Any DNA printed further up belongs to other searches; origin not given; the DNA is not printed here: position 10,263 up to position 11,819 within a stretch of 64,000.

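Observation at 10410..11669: GlrR/QseF-like regulator that has lost the sigma-54 contact loop and about 28 residues of its AAA+ core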

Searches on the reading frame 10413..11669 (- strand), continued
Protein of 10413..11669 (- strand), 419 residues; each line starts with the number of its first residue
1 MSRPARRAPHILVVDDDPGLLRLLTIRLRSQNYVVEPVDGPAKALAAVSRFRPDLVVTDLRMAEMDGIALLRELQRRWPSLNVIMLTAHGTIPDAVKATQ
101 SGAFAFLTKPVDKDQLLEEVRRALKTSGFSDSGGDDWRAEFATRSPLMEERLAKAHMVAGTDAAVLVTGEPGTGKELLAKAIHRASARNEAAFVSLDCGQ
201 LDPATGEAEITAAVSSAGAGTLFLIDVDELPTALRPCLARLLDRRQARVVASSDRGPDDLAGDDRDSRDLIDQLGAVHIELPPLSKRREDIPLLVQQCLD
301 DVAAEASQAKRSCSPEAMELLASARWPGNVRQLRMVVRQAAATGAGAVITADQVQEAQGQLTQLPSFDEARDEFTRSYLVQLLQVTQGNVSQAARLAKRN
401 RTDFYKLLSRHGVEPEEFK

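Call 7: find_homologous_proteins(query=window:10413-11669:-, max_evalue=1e-20)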
Query window:10413-11669:- (419 aa): 7996 proteins with E <= 1e-20 among 8000 candidates; the best 120 are listed.
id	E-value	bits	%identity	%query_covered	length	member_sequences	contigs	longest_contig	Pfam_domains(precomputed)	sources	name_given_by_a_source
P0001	4.9e-267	903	100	100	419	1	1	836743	PF00158.33,PF25601.2,PF14532.13,PF00072.31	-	-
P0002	1.9e-247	839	92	100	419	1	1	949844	PF00158.33,PF25601.2,PF14532.13,PF00072.31,PF13191.13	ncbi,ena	-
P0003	6.6e-245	830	91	100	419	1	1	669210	PF00158.33,PF25601.2,PF14532.13,PF00072.31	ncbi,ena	-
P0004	1.2e-243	826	90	100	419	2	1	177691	PF00158.33,PF25601.2,PF14532.13,PF00072.31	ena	-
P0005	1.1e-237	807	89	100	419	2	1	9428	PF00158.33,PF25601.2,PF14532.13,PF00072.31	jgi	-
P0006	2.7e-234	796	87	100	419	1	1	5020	PF00158.33,PF25601.2,PF14532.13,PF00072.31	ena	-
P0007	4.1e-234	795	87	100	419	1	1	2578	PF00158.33,PF25601.2,PF14532.13,PF00072.31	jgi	jgi:two-component system response regulator GlrR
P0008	4.8e-233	791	86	100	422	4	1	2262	PF00158.33,PF25601.2,PF14532.13,PF00072.31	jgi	-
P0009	5.6e-233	791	86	100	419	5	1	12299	PF00158.33,PF25601.2,PF14532.13,PF00072.31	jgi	jgi:two-component system response regulator GlrR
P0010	7.2e-233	791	87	100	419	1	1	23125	PF00158.33,PF25601.2,PF14532.13,PF00072.31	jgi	jgi:two-component system, NtrC family, response regulator GlrR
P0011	9.5e-232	787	86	100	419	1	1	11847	PF00158.33,PF25601.2,PF14532.13,PF00072.31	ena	-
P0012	4.5e-231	785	86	100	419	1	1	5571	PF00158.33,PF25601.2,PF14532.13,PF00072.31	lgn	-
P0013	5.4e-231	785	86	100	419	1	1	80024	PF00158.33,PF25601.2,PF14532.13,PF00072.31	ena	-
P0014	4.7e-229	778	87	100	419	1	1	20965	PF00158.33,PF25601.2,PF14532.13,PF00072.31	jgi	jgi:two-component system, NtrC family, response regulator GlrR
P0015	5.3e-229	778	87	100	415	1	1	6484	PF00158.33,PF25601.2,PF14532.13,PF00072.31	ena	-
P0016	2.2e-228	776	85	100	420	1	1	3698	PF00158.33,PF25601.2,PF14532.13,PF00072.31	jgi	jgi:two-component system, NtrC family, response regulator GlrR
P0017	6.9e-225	765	83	100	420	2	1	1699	PF00158.33,PF25601.2,PF14532.13,PF00072.31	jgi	jgi:two-component system response regulator GlrR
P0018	9.0e-223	758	83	100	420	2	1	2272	PF00158.33,PF25601.2,PF14532.13,PF00072.31,PF13191.13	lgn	-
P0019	2.8e-221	753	84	100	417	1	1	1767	PF00158.33,PF25601.2,PF14532.13,PF00072.31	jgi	jgi:two-component system response regulator GlrR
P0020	7.9e-221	751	83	100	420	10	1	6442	PF00158.33,PF25601.2,PF14532.13,PF00072.31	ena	-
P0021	2.3e-219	746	81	100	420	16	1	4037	PF00158.33,PF25601.2,PF14532.13,PF00072.31,PF13191.13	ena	-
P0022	3.8e-219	746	82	100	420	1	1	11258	PF00158.33,PF25601.2,PF14532.13,PF00072.31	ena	-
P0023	4.3e-219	745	82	100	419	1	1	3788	PF00158.33,PF25601.2,PF14532.13,PF00072.31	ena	-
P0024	6.8e-219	745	82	100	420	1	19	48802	PF00158.33,PF25601.2,PF14532.13,PF00072.31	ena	-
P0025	1.1e-218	744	82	100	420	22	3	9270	PF00158.33,PF25601.2,PF14532.13,PF00072.31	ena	-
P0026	1.3e-218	744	82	100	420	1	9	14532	PF00158.33,PF25601.2,PF14532.13,PF00072.31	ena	-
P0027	1.5e-218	744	82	100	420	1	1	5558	PF00158.33,PF25601.2,PF14532.13,PF00072.31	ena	-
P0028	1.8e-217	740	81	100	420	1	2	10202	PF00158.33,PF25601.2,PF14532.13,PF00072.31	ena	-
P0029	9.2e-214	728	79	100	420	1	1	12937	PF00158.33,PF25601.2,PF14532.13,PF00072.31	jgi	jgi:two-component system response regulator GlrR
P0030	3.5e-213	726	78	100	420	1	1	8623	PF00158.33,PF25601.2,PF14532.13,PF00072.31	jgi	jgi:two-component system response regulator GlrR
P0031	2.3e-212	723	79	100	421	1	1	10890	PF00158.33,PF25601.2,PF14532.13,PF00072.31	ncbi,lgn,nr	ncbi:MAG: response regulator [Steroidobacteraceae bacterium]|nr:response regulator [Steroidobacterac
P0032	1.4e-211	721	80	100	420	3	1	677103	PF00158.33,PF25601.2,PF14532.13,PF00072.31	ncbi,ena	-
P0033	4.5e-211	719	79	100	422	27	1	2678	PF00158.33,PF25601.2,PF14532.13,PF00072.31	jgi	-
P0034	5.8e-211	719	79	100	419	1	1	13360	PF00158.33,PF25601.2,PF14532.13,PF00072.31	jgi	-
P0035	1.0e-209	715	79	100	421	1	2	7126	PF00158.33,PF25601.2,PF14532.13,PF00072.31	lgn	-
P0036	1.6e-209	714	79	100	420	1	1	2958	PF00158.33,PF25601.2,PF14532.13,PF00072.31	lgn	-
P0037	2.2e-209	714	78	100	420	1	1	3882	PF00158.33,PF25601.2,PF14532.13,PF00072.31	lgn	-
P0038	3.1e-208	710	79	99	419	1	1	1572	PF00158.33,PF25601.2,PF14532.13,PF00072.31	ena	-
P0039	5.4e-206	702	79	100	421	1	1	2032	PF00158.33,PF25601.2,PF14532.13,PF00072.31,PF13191.13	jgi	jgi:two-component system response regulator GlrR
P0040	2.0e-204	697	78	100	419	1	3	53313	PF00158.33,PF25601.2,PF14532.13,PF00072.31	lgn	-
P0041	3.5e-204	696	77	100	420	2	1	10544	PF00158.33,PF25601.2,PF13401.13,PF14532.13,PF00072.31,PF13191.13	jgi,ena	-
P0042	3.8e-203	693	77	100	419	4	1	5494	PF00158.33,PF25601.2,PF14532.13,PF00072.31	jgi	-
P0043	5.6e-202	689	76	99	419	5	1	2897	PF00158.33,PF25601.2,PF14532.13,PF00072.31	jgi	-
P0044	1.6e-201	688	77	100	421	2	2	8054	PF00158.33,PF25601.2,PF14532.13,PF00072.31,PF13191.13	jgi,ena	-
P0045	2.7e-200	684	77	100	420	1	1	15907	PF00158.33,PF25601.2,PF13401.13,PF14532.13,PF00072.31,PF13191.13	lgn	-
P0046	2.9e-200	684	77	99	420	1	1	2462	PF00158.33,PF25601.2,PF14532.13,PF00072.31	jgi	-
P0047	3.0e-200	683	76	100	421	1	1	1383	PF00158.33,PF25601.2,PF14532.13,PF00072.31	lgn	-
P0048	5.6e-200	683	76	100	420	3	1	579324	PF00158.33,PF25601.2,PF00004.36,PF13401.13,PF14532.13,PF00072.31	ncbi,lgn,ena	-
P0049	1.7e-199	681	77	100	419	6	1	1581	PF00158.33,PF25601.2,PF14532.13,PF00072.31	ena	-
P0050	5.7e-199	679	76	100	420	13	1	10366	PF00158.33,PF25601.2,PF00004.36,PF13401.13,PF14532.13,PF00072.31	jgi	-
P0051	7.3e-199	679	75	100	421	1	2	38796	PF00158.33,PF25601.2,PF14532.13,PF00072.31,PF13191.13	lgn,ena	-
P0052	1.1e-198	678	75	100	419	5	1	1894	PF00158.33,PF25601.2,PF00004.36,PF14532.13,PF00072.31,PF13191.13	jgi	jgi:two-component system response regulator GlrR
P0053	1.3e-198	678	75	100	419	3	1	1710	PF00158.33,PF25601.2,PF14532.13,PF00072.31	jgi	jgi:two-component system, NtrC family, response regulator GlrR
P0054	1.5e-198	678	76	99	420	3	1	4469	PF00158.33,PF25601.2,PF14532.13,PF00072.31,PF13191.13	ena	-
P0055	1.6e-198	678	76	100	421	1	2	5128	PF00158.33,PF25601.2,PF14532.13,PF00072.31,PF13191.13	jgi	jgi:two-component system response regulator GlrR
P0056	2.5e-198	677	75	100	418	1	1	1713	PF00158.33,PF25601.2,PF14532.13,PF00072.31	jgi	jgi:two-component system response regulator GlrR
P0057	6.6e-198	676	74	100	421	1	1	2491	PF00158.33,PF25601.2,PF00004.36,PF13401.13,PF14532.13,PF00072.31,PF13191.13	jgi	jgi:two-component system response regulator GlrR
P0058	6.7e-198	676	76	100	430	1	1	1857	PF00158.33,PF25601.2,PF14532.13,PF00072.31,PF13191.13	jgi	-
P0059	8.1e-198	675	76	100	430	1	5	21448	PF00158.33,PF25601.2,PF14532.13,PF00072.31,PF13191.13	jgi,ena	jgi:two-component system response regulator GlrR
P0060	8.2e-198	675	76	100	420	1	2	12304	PF00158.33,PF25601.2,PF14532.13,PF00072.31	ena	-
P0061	8.3e-198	675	75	100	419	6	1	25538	PF00158.33,PF25601.2,PF14532.13,PF00072.31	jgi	jgi:two-component system, NtrC family, response regulator GlrR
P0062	1.2e-197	675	75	100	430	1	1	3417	PF00158.33,PF25601.2,PF14532.13,PF00072.31,PF13191.13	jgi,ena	-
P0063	1.2e-197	675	75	100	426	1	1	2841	PF00158.33,PF25601.2,PF00004.36,PF14532.13,PF00072.31,PF13191.13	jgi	-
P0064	1.3e-197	675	75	100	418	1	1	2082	PF00158.33,PF25601.2,PF14532.13,PF00072.31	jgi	jgi:two-component system response regulator GlrR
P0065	1.4e-197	675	75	100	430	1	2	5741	PF00158.33,PF25601.2,PF14532.13,PF00072.31,PF13191.13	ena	-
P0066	1.9e-197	674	75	100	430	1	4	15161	PF00158.33,PF25601.2,PF14532.13,PF00072.31,PF13191.13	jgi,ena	jgi:two-component system response regulator GlrR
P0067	3.2e-197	673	75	100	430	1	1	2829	PF00158.33,PF25601.2,PF14532.13,PF00072.31,PF13191.13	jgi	jgi:two-component system response regulator GlrR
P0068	3.6e-197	673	75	99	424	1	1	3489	PF00158.33,PF25601.2,PF14532.13,PF00072.31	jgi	-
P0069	3.7e-197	673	74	100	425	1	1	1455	PF00158.33,PF25601.2,PF00004.36,PF14532.13,PF00072.31,PF13191.13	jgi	jgi:two-component system response regulator GlrR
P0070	3.9e-197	673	74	100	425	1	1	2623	PF00158.33,PF25601.2,PF00004.36,PF14532.13,PF00072.31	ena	-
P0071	5.2e-197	673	74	100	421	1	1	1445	PF00158.33,PF25601.2,PF14532.13,PF00072.31,PF13191.13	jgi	jgi:two-component system response regulator GlrR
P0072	7.2e-197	672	75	100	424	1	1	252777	PF00158.33,PF25601.2,PF14532.13,PF00072.31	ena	-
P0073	9.8e-197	672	75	100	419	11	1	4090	PF00158.33,PF25601.2,PF14532.13,PF00072.31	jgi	jgi:two-component system response regulator GlrR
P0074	1.2e-196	672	75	99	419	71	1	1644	PF00158.33,PF25601.2,PF14532.13,PF00072.31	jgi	-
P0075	1.4e-196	671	75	100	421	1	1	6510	PF00158.33,PF25601.2,PF14532.13,PF00072.31,PF13191.13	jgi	-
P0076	1.4e-195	668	73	100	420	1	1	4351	PF00158.33,PF25601.2,PF00004.36,PF14532.13,PF00072.31,PF13191.13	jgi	jgi:two-component system response regulator GlrR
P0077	1.5e-195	668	74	99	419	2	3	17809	PF00158.33,PF25601.2,PF14532.13,PF00072.31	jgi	jgi:two-component system response regulator GlrR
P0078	2.3e-195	667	74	100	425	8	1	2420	PF00158.33,PF25601.2,PF00004.36,PF14532.13,PF00072.31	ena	-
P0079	4.2e-195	667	74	100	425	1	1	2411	PF00158.33,PF25601.2,PF14532.13,PF00072.31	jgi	jgi:two-component system, NtrC family, response regulator GlrR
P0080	6.9e-195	666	75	100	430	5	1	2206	PF00158.33,PF25601.2,PF14532.13,PF00072.31,PF13191.13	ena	-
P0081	8.7e-195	665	74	100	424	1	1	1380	PF00158.33,PF25601.2,PF14532.13,PF00072.31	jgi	-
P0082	1.6e-194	665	74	100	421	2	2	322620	PF00158.33,PF25601.2,PF14532.13,PF00072.31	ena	-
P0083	1.6e-194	665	74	100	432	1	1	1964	PF00158.33,PF25601.2,PF14532.13,PF00072.31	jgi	jgi:two-component system response regulator GlrR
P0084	2.2e-194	664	75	100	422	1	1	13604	PF00158.33,PF25601.2,PF14532.13,PF00072.31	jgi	jgi:two-component system response regulator GlrR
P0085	2.8e-194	664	74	99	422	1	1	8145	PF00158.33,PF25601.2,PF00004.36,PF14532.13,PF00072.31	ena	-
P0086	3.2e-194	664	74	100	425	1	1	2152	PF00158.33,PF25601.2,PF00004.36,PF14532.13,PF00072.31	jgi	jgi:two-component system response regulator GlrR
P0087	9.9e-194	662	74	100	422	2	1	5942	PF00158.33,PF25601.2,PF00004.36,PF14532.13,PF00072.31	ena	-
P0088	1.7e-193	661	74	100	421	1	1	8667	PF00158.33,PF25601.2,PF14532.13,PF00072.31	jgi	jgi:two-component system response regulator GlrR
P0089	1.7e-193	661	74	100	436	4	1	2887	PF00158.33,PF25601.2,PF14532.13,PF00072.31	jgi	jgi:two-component system response regulator GlrR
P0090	2.1e-193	661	74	100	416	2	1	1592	PF00158.33,PF25601.2,PF14532.13,PF00072.31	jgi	-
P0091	2.6e-193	661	72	100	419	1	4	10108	PF00158.33,PF25601.2,PF14532.13,PF00072.31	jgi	jgi:two-component system response regulator GlrR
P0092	2.9e-193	660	73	100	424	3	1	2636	PF00158.33,PF25601.2,PF14532.13,PF00072.31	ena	-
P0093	3.3e-193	660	73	100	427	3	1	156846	PF00158.33,PF25601.2,PF00004.36,PF14532.13,PF00072.31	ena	-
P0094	3.5e-193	660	73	100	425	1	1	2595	PF00158.33,PF25601.2,PF00004.36,PF14532.13,PF00072.31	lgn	-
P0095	4.9e-193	660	73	100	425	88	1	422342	PF00158.33,PF25601.2,PF00004.36,PF14532.13,PF00072.31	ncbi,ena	-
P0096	5.2e-193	660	73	100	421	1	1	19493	PF00158.33,PF25601.2,PF00004.36,PF14532.13,PF00072.31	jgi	-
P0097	6.2e-193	659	73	100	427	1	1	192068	PF00158.33,PF25601.2,PF00004.36,PF14532.13,PF00072.31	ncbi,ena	-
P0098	7.7e-193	659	74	100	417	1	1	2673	PF00158.33,PF25601.2,PF14532.13,PF07728.21,PF00072.31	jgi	jgi:two-component system response regulator GlrR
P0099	8.1e-193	659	75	100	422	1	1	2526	PF00158.33,PF25601.2,PF14532.13,PF00072.31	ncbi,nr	ncbi:MAG: response regulator [Steroidobacteraceae bacterium]|nr:response regulator [Steroidobacterac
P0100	8.8e-193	659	74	100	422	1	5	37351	PF00158.33,PF25601.2,PF00004.36,PF14532.13,PF00072.31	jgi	jgi:two-component system response regulator GlrR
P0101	1.1e-192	659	73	99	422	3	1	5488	PF00158.33,PF25601.2,PF00004.36,PF14532.13,PF00072.31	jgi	-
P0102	1.1e-192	659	73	100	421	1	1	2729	PF00158.33,PF25601.2,PF00004.36,PF14532.13,PF00072.31,PF13191.13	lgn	-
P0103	1.3e-192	658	73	100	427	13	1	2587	PF00158.33,PF25601.2,PF00004.36,PF14532.13,PF00072.31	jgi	jgi:two-component system, NtrC family, response regulator GlrR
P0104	1.3e-192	658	72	100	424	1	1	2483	PF00158.33,PF25601.2,PF14532.13,PF00072.31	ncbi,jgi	jgi:two-component system response regulator GlrR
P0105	1.5e-192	658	72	100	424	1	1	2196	PF00158.33,PF25601.2,PF00004.36,PF14532.13,PF00072.31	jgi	jgi:two-component system response regulator GlrR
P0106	1.9e-192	658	73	99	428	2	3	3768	PF00158.33,PF25601.2,PF00004.36,PF14532.13,PF00072.31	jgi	jgi:two-component system response regulator GlrR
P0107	1.9e-192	658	73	100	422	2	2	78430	PF00158.33,PF25601.2,PF14532.13,PF00072.31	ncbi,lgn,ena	-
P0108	2.5e-192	657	73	100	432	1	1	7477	PF00158.33,PF25601.2,PF14532.13,PF00072.31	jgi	jgi:two-component system response regulator GlrR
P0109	2.6e-192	657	72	100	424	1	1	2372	PF00158.33,PF25601.2,PF14532.13,PF00072.31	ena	-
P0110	3.0e-192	657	73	100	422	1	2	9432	PF00158.33,PF25601.2,PF00004.36,PF14532.13,PF00072.31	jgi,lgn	jgi:two-component system response regulator GlrR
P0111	4.2e-192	657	73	100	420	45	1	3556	PF00158.33,PF25601.2,PF14532.13,PF00072.31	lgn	-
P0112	5.0e-192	656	73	100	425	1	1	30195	PF00158.33,PF25601.2,PF14532.13,PF00072.31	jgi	jgi:two-component system response regulator GlrR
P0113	7.6e-192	656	74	100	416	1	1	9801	PF00158.33,PF25601.2,PF14532.13,PF00072.31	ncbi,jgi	jgi:two-component system response regulator GlrR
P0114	8.8e-192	656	71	100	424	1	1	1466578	PF00158.33,PF25601.2,PF00004.36,PF14532.13,PF00072.31,PF13191.13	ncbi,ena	-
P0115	8.9e-192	656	72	100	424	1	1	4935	PF00158.33,PF25601.2,PF14532.13,PF00072.31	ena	-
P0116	9.7e-192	655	71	100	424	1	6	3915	PF00158.33,PF25601.2,PF14532.13,PF00072.31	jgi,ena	jgi:two-component system response regulator GlrR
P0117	1.1e-191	655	73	100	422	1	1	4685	PF00158.33,PF25601.2,PF00004.36,PF14532.13,PF00072.31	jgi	jgi:two-component system response regulator GlrR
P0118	1.3e-191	655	71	100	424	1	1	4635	PF00158.33,PF25601.2,PF00004.36,PF14532.13,PF00072.31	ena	-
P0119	1.4e-191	655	74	100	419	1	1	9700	PF00158.33,PF25601.2,PF14532.13,PF00072.31,PF13191.13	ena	-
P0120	1.4e-191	655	73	100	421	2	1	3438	PF00158.33,PF25601.2,PF14532.13,PF00072.31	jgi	jgi:two-component system response regulator GlrR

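Call 9: find_related_loci(query=window:10413-11669:-, collection=genome_contigs, flank=6000)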
Query window:10413-11669:- (419 aa) in genome_contigs; peptide patterns used: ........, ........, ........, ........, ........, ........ (x = any residue, [..] = any of these).
600 stretches matched a pattern (row limit reached: there are more); 356 encode a relative of the query (tblastn E <= 1e-3); the best 80 are kept; 80 distinct loci.
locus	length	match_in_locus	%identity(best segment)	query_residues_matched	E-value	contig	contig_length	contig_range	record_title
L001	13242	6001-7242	91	6-419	0e+0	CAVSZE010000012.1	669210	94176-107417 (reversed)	MAG: uncultured Gammaproteobacteria bacterium isolate MFD04716.bin.1.381 genome assembly, contig: contig_5802, whole gen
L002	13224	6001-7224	82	11-419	0e+0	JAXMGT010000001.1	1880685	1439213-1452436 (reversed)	MAG: Steroidobacteraceae bacterium isolate STL-PRO120 C4.42.fa-1, whole genome shotgun sequence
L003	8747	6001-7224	78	6-413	0e+0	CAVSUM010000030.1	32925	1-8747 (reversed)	MAG: uncultured Gammaproteobacteria bacterium isolate MFD04716.bin.1.297 genome assembly, contig: contig_77814, whole ge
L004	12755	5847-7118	73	1-419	0e+0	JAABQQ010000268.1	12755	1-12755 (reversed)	MAG: Gammaproteobacteria bacterium isolate S06.Bin044 NODE_77_length_12755_cov_6.15484, whole genome shotgun sequence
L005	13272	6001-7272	72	1-419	0e+0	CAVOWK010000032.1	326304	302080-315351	MAG: uncultured Gammaproteobacteria bacterium isolate MFD00032.bin.2.146 genome assembly, contig: contig_55990, whole ge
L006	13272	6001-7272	72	1-419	0e+0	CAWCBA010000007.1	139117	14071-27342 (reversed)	MAG: uncultured Gammaproteobacteria bacterium isolate MFD09779.bin.1.338 genome assembly, contig: contig_47305, whole ge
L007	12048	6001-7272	72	1-419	0e+0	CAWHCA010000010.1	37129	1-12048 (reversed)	MAG: uncultured Gammaproteobacteria bacterium isolate MFD00905.bin.3.330 genome assembly, contig: contig_26273, whole ge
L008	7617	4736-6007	72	1-419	0e+0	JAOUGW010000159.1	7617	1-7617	MAG: Gammaproteobacteria bacterium isolate 4_1_May_SF_Bin43 4_1_May_SF_Bin43_scaffold_4526_c1, whole genome shotgun sequ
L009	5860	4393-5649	73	1-419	0e+0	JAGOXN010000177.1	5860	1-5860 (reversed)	MAG: Steroidobacteraceae bacterium isolate Gw_Inlet_bin_276 Gw_Inlet_29160_length_5860_cov_6.737659, whole genome shotgu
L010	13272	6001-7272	72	1-419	0e+0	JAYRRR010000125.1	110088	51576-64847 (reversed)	MAG: Steroidobacteraceae bacterium isolate XM1_ASGE3bin.34 k141_890430, whole genome shotgun sequence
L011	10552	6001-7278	72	1-419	0e+0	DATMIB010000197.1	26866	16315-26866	MAG TPA_asm: Steroidobacteraceae bacterium isolate SMAG_U13531 k141_359594, whole genome shotgun sequence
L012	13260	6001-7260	71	1-419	0e+0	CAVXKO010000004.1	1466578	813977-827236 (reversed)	MAG: uncultured Gammaproteobacteria bacterium isolate MFD02979.bin.2.183 genome assembly, contig: contig_26135, whole ge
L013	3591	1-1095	72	77-419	2e-173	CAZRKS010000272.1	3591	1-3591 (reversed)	MAG TPA_asm: uncultured Steroidobacteraceae bacterium isolate SRP173033_co2_30 genome assembly, contig: NODE_23494_lengt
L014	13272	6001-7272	63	2-419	4e-159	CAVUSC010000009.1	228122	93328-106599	MAG: uncultured Gammaproteobacteria bacterium isolate MFD09730.bin.2.108 genome assembly, contig: contig_14893, whole ge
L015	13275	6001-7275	61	2-419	2e-154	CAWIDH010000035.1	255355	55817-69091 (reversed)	MAG: uncultured Gammaproteobacteria bacterium isolate MFD00962.bin.2.116 genome assembly, contig: contig_98995, whole ge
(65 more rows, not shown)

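Call 20: search_protein_representatives(protein=window:10413-11669:-)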
Query: 419 residues. Proteins with E-value up to 0.001 (for the whole library): 539533; up to 1e-10: 111886; up to 1e-30: 6626. The best 150 are listed.
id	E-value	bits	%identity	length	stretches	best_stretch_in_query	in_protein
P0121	1.4e-191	653.2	73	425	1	1-419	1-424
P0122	5.3e-136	470.3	85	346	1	1-264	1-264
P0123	1.0e-114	400.2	52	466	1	4-419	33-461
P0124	8.1e-99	347.9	50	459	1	8-419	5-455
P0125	2.6e-96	339.6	50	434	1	4-419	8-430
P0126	4.9e-96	338.8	80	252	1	1-200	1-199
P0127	2.5e-94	333.1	49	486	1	5-417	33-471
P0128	7.3e-93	328.3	45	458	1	5-419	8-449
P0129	1.2e-92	327.6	46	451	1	7-419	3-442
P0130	1.3e-92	327.5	48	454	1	7-418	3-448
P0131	3.0e-91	323.0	44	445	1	10-419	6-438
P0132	2.3e-90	320.0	42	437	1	10-419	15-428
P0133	5.7e-90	318.8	44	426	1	10-419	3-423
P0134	4.8e-87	309.1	67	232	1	193-419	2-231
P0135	9.4e-87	308.2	46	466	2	8-254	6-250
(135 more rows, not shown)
